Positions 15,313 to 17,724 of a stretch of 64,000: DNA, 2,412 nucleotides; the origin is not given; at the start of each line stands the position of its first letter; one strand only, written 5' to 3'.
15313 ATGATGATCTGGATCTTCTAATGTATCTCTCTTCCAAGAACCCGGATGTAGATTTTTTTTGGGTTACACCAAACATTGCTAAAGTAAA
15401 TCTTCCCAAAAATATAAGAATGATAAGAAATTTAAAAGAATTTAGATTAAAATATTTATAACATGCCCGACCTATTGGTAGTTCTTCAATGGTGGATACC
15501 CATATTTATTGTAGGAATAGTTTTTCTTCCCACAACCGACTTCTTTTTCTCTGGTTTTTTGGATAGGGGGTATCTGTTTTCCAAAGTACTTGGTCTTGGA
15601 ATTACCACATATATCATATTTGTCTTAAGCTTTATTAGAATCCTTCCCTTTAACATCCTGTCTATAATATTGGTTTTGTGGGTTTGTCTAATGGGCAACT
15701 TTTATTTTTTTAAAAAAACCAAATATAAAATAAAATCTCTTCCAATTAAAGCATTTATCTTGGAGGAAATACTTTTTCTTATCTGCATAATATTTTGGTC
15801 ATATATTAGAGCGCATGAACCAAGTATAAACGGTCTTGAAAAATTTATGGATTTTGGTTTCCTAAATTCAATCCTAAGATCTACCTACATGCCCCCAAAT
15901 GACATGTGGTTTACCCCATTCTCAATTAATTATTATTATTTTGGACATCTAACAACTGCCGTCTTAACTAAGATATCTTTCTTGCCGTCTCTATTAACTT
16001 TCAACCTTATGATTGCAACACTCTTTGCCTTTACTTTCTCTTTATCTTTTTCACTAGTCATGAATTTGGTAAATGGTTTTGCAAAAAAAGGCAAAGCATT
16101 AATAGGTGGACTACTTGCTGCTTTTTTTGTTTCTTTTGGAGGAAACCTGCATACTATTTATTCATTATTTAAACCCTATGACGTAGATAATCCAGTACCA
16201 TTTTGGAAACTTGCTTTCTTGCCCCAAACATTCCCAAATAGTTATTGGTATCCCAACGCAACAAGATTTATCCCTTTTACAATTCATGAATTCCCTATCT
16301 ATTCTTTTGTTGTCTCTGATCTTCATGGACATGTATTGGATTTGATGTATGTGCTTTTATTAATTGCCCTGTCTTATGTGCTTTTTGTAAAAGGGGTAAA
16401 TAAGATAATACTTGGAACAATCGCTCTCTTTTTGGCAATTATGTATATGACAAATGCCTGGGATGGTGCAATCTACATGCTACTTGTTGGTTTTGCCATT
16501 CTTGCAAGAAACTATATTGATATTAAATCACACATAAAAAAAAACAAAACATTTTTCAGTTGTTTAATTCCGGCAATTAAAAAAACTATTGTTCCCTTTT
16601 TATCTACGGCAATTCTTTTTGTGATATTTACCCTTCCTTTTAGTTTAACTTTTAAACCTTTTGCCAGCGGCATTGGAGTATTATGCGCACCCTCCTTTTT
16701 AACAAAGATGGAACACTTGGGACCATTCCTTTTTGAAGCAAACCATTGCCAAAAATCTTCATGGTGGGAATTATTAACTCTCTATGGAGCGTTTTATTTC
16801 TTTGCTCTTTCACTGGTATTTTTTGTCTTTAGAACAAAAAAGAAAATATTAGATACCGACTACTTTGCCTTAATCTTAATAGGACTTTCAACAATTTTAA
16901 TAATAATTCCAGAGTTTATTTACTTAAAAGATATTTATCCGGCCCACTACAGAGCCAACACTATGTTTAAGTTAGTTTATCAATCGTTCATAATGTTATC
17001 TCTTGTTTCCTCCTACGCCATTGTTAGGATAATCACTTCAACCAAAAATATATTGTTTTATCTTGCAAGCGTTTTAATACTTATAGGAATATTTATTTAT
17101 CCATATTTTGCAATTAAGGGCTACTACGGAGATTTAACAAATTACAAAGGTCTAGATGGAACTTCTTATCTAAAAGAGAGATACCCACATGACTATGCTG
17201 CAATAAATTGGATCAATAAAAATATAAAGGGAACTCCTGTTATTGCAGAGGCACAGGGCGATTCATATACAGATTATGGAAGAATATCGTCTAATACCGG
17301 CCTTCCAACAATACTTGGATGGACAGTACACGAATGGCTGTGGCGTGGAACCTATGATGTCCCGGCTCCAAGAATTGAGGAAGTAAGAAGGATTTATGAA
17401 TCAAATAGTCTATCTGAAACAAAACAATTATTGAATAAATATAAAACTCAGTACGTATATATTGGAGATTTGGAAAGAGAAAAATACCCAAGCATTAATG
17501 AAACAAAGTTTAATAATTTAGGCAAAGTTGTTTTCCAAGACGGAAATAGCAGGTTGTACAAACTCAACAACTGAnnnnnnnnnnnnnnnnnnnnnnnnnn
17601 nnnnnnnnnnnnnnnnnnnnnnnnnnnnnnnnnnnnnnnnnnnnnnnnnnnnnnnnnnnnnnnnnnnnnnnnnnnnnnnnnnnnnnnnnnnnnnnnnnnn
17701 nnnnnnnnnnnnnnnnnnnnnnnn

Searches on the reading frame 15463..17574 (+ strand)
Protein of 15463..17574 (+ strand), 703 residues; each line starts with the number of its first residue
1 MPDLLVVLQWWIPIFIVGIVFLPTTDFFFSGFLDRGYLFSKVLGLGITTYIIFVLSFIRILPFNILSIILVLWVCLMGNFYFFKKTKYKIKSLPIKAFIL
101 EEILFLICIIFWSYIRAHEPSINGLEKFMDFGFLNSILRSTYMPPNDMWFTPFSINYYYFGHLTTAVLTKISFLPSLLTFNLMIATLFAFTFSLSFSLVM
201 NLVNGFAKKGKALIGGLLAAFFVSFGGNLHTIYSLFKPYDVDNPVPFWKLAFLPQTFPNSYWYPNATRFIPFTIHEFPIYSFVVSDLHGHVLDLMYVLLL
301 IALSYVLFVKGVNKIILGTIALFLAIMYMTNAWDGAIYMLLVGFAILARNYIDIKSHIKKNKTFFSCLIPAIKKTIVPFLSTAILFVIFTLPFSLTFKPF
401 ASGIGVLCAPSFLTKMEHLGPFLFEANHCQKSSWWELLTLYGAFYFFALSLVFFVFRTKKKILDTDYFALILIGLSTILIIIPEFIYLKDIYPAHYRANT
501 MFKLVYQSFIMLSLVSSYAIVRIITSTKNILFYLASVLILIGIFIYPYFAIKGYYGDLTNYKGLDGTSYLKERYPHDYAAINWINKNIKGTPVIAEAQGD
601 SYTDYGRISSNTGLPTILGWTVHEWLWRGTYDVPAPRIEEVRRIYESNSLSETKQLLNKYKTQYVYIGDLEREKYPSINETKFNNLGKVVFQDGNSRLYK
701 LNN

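Call 110: search_protein_families(library=pfam, proteins=[window:15463-17574:+], max_evalue=0.00001)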
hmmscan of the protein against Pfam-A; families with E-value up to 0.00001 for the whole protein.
window:15463-17574:+ (703 aa): 1 family
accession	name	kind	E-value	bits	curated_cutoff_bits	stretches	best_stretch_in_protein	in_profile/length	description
PF10060.15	DUF2298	-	3.5e-98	330.1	27.8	2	47-458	1-389/488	Uncharacterized membrane protein (DUF2298)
